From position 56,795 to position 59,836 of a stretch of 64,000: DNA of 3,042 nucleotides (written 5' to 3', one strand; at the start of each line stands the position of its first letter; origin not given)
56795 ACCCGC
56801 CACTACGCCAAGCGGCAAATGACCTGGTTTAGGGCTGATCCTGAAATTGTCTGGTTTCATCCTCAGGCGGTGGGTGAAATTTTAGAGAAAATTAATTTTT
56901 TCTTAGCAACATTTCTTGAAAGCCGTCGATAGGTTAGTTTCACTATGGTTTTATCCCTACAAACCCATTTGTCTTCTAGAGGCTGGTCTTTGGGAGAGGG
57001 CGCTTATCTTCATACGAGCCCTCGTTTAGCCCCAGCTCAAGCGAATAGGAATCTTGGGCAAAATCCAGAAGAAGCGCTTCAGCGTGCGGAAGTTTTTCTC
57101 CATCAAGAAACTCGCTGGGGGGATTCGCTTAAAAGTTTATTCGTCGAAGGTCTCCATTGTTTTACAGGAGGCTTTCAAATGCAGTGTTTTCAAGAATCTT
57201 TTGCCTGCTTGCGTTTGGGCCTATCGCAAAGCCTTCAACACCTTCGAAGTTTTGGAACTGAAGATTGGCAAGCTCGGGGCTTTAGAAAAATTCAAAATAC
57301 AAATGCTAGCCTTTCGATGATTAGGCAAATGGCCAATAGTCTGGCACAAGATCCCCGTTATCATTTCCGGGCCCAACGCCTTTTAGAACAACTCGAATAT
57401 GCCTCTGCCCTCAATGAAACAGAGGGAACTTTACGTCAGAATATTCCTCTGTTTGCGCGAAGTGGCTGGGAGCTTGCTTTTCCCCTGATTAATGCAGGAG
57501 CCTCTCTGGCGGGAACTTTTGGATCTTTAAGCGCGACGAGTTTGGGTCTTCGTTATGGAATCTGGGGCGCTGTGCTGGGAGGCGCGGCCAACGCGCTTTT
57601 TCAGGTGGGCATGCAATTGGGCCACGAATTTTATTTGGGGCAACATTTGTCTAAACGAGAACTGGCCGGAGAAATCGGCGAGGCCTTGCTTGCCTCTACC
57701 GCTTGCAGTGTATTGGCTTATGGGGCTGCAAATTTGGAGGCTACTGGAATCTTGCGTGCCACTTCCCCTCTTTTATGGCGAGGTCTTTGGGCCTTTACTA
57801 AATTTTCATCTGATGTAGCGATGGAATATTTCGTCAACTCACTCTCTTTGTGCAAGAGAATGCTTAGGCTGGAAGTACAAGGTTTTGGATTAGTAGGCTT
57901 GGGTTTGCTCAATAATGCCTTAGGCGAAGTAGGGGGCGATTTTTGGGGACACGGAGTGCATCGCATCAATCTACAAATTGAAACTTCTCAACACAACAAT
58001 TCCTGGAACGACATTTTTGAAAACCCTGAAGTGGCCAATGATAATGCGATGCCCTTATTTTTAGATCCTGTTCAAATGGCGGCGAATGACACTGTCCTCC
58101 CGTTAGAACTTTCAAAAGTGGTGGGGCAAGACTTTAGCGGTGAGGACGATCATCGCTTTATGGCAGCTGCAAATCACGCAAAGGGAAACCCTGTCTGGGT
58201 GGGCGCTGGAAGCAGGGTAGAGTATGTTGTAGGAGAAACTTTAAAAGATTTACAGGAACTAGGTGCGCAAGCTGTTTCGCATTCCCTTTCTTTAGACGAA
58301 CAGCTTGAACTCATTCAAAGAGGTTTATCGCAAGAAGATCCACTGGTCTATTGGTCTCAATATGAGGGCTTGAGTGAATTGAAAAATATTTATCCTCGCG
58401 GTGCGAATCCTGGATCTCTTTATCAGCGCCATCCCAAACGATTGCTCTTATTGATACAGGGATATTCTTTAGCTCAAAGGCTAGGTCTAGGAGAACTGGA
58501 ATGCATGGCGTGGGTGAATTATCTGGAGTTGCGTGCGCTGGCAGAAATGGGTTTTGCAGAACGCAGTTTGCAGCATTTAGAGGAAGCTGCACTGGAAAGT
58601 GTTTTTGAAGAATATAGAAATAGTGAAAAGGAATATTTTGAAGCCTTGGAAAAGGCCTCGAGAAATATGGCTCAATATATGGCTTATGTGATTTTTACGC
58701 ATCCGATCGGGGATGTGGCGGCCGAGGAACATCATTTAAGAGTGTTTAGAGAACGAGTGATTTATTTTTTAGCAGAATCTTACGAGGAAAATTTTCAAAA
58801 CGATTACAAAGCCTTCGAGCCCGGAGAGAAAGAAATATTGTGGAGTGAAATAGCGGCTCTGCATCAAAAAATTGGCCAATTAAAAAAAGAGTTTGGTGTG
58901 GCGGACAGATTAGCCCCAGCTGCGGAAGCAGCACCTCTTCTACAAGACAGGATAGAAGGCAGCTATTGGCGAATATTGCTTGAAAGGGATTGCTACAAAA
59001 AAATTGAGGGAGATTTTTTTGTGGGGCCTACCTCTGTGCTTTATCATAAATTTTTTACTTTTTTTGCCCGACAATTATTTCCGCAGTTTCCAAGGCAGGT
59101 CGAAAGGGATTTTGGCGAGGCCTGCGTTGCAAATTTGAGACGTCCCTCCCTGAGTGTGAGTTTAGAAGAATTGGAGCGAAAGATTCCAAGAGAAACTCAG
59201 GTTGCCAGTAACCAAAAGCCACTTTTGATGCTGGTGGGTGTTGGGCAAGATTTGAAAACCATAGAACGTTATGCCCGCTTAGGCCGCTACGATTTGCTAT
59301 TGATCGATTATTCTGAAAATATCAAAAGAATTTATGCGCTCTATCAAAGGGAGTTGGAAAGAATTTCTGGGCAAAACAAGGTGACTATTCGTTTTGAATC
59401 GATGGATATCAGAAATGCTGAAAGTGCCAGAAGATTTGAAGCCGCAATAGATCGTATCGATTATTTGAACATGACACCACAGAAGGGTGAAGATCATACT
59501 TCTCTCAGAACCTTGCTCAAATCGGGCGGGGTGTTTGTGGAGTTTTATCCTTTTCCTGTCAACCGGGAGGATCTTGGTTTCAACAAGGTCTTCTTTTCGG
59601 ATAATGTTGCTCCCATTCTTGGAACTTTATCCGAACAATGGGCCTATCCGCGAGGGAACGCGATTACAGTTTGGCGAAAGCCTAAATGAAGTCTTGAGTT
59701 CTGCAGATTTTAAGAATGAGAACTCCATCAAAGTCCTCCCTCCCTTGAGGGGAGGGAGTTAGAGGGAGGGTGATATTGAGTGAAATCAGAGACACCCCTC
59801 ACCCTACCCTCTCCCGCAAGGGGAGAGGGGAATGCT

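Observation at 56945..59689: Second large protein sharing the N-terminal module of the 2204-aa protein but with a different, methyltransferase-like C-terminus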

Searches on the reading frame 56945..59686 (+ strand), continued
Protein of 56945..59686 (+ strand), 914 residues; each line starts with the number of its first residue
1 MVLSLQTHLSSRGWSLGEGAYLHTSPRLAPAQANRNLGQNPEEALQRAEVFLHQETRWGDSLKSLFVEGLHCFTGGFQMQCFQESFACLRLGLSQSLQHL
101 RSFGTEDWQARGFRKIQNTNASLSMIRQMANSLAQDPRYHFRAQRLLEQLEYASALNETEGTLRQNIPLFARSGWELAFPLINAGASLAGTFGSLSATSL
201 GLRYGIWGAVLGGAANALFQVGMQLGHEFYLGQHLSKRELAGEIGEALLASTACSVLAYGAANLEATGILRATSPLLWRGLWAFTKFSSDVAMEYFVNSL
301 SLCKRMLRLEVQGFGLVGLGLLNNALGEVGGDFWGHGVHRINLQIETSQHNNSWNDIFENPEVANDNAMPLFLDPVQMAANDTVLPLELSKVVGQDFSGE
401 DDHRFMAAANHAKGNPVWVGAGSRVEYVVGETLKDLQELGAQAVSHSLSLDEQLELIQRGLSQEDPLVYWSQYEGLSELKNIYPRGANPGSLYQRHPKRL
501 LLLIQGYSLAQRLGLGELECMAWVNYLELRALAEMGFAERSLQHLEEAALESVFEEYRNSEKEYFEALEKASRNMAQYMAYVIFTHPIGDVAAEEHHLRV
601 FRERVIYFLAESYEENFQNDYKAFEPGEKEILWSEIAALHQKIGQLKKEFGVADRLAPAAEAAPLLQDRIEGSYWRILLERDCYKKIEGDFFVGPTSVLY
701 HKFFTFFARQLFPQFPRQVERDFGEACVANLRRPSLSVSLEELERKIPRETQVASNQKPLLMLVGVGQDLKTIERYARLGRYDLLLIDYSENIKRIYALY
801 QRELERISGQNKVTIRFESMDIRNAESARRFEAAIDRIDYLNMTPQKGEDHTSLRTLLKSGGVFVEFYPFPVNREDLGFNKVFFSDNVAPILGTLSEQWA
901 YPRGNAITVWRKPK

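Call 60: find_encoding_contigs(protein=P0007, flank=10000, max_places=2)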
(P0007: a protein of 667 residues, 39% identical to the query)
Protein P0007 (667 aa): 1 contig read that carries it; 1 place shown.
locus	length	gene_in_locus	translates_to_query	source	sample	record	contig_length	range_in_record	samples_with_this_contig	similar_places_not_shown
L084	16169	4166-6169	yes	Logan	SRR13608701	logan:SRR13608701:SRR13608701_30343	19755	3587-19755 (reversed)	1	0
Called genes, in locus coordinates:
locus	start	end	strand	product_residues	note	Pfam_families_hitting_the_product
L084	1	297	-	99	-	?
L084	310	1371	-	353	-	PF00154:RecA_N, PF08423:Rad51 (weak), PF06745:ATPase (weak), PF27531:MT3502_N (weak), PF01637:ATPase_2 (weak), PF21096:RecA_C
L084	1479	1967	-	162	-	-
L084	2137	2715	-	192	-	PF02834:LigT_PEase, PF10469:AKAP7_NLS, PF13563:2_5_RNA_ligase2, PF02834:LigT_PEase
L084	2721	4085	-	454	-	PF00994:MoCF_biosynth, PF18146:CinA_KH, PF02464:CinA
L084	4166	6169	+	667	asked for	-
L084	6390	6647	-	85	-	-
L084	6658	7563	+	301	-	-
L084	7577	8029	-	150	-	PF04608:PgpA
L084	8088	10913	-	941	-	PF02518:HATPase_c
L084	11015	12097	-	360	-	PF04055:Radical_SAM, PF19288:CofH_C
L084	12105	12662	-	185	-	PF01227:GTP_cyclohydroI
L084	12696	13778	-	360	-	PF08331:QueG_DUF1730, PF13187:Fer4_9 (faint), PF13237:Fer4_10 (faint), PF25160:LdpA_Fe-S-bd (faint), PF13484:Fer4_16, PF13646:HEAT_2 (weak)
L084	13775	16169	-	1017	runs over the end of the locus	PF13560:HTH_31 (weak), PF01381:HTH_3 (faint), PF13560:HTH_31 (weak)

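Call 85: search_protein_families(library=padloc, proteins=[window:56945-59686:+, P0009, P0006], max_evalue=0.001)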
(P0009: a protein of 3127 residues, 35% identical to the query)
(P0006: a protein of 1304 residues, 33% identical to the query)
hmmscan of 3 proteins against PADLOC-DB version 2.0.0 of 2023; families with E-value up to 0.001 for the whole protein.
window:56945-59686:+ (914 aa): 0 families

P0009 (3127 aa): 1 family
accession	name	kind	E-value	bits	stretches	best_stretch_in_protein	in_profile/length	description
PDLC04232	IetA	-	0.00026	18.5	1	1832-1863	118-149/330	-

P0006 (1304 aa): 0 families

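Call 90: list_cluster_members(proteins=[P0003, P0005, P0008, P0011, P0012, P0015, P0018, P0019, P0020, P0021])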
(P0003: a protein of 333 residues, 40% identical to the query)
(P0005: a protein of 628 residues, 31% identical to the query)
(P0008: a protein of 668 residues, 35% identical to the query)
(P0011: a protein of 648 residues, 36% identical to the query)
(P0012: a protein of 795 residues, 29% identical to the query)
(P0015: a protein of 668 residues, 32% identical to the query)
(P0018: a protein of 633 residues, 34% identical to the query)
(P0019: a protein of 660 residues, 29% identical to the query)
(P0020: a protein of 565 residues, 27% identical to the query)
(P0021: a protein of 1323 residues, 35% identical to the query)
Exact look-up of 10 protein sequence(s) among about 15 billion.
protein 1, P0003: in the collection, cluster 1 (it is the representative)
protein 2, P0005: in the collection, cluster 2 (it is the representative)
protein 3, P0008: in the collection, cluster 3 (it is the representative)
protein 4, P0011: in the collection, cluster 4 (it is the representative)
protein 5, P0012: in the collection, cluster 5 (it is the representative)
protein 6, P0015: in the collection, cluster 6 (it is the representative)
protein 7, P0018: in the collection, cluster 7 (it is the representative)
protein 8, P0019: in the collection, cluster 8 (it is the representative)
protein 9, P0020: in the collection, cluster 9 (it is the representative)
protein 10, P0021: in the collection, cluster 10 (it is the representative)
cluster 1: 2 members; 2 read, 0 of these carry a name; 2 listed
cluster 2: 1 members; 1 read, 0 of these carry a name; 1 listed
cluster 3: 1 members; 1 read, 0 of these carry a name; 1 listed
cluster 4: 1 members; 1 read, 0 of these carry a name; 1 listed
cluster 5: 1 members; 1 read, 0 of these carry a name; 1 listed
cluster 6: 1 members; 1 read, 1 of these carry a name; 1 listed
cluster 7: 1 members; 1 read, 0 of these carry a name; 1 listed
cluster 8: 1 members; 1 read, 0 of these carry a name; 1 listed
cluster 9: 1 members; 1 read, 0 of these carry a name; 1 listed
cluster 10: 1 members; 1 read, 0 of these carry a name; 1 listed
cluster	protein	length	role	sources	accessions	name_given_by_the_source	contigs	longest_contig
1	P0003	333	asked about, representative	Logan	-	-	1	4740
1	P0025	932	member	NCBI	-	-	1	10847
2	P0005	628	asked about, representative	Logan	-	-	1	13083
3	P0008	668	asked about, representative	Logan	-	-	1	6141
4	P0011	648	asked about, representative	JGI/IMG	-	-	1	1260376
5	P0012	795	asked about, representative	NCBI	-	-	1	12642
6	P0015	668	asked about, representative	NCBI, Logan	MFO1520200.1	MAG: hypothetical protein U1F57_11170 [bacterium]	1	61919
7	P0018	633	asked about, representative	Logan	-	-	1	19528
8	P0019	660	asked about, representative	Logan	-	-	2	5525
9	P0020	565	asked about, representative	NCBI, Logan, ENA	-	-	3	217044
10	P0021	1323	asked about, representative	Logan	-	-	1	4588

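Call 99: search_protein_families(library=ncbifam, proteins=[P0017, P0002, P0008, P0001], max_evalue=0.01)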
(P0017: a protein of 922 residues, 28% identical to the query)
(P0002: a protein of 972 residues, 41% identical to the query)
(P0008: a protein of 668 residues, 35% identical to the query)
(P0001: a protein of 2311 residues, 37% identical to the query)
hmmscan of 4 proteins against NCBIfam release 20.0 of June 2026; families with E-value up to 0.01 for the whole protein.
P0017 (922 aa): 0 families

P0002 (972 aa): 0 families

P0008 (668 aa): 0 families

P0001 (2311 aa): 2 families
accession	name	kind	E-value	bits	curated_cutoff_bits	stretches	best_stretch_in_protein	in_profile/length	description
NF004531.0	PRK05878.1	equivalog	1.7e-25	89.7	456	2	1129-1426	168-462/534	pyruvate, phosphate dikinase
TIGR01828.1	pyru_phos_dikin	equivalog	6.5e-23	80.6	843.45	1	1125-1428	201-510/865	pyruvate, phosphate dikinase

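Call 100: search_protein_families(library=pfam, proteins=[P0024, P0025, P0021, P0022], max_evalue=0.001)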
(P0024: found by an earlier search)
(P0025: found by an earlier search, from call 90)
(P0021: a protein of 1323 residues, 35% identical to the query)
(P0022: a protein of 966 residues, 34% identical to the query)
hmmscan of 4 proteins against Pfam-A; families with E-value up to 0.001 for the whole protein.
P0024 (2260 aa): 1 family
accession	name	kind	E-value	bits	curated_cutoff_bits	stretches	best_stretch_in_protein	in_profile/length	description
PF13672.11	PP2C_2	-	0.00011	22.2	24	0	940-1164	2-199/209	Protein phosphatase 2C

P0025 (932 aa): 1 family
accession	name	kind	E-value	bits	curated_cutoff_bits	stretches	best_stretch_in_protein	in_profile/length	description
PF04542.20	Sigma70_r2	-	1.1e-05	25.5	24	1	725-786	1-63/71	Sigma-70 region 2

P0021 (1323 aa): 2 families
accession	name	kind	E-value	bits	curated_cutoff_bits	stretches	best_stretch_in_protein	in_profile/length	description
PF02636.23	Methyltransf_28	-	4.9e-31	108.5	23.3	1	943-1140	4-200/249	Putative S-adenosyl-L-methionine-dependent methyltransferase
PF08242.18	Methyltransf_12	-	0.0001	23.4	30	0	961-1030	1-57/98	Methyltransferase domain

P0022 (966 aa): 0 families

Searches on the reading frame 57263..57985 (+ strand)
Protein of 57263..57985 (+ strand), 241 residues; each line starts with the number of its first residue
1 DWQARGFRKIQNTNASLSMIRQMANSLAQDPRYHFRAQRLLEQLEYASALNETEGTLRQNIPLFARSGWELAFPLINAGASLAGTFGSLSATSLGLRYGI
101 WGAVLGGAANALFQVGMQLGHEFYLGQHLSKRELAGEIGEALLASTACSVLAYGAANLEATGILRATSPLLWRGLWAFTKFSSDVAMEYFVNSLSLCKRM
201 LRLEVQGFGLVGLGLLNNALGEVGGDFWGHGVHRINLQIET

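Call 34: find_homologous_proteins(query=A1, max_evalue=0.001)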
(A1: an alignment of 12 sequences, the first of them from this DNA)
Query A1 (12 sequences): 8000 candidates shared short words with the query, none scored E <= 0.001.

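Call 47: find_related_loci(query=A3, collection=metagenome_contigs, flank=10000)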
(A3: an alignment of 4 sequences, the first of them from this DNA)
Query A3 (241 aa) in metagenome_contigs; peptide patterns used: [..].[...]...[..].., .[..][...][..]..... (x = any residue, [..] = any of these).
253 stretches matched a pattern, but none encodes a relative of the query by tblastn (E <= 1e-3).

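Call 104: find_related_loci(query=A3, collection=viral_contigs, flank=5000)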
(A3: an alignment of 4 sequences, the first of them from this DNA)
Query A3 (241 aa) in viral_contigs; peptide patterns used: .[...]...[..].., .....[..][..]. (x = any residue, [..] = any of these).
53 stretches matched a pattern, but none encodes a relative of the query by tblastn (E <= 1e-3).
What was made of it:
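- No N-module relative in viral contigs (call 104).
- Tried and rejected: The viral scan was empty (call 104).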

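Call 112: search_solved_structures(query=A1, max_evalue=10)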
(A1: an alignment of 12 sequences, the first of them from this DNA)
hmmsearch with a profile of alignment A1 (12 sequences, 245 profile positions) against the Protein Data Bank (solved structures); distinct sequences matched with E-value up to 10: 3.
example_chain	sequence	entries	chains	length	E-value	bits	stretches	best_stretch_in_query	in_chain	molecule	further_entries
4c7n_B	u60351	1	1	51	0.049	16.3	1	5-48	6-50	SYNTHETIC ALPHA-HELIX, IM10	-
7uih_A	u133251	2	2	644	5.3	9.7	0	86-113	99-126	26S proteasome non-ATPase regulatory subunit 2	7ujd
9occ_M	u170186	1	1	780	9.6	8.8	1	78-150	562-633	Tail tape measure protein gp18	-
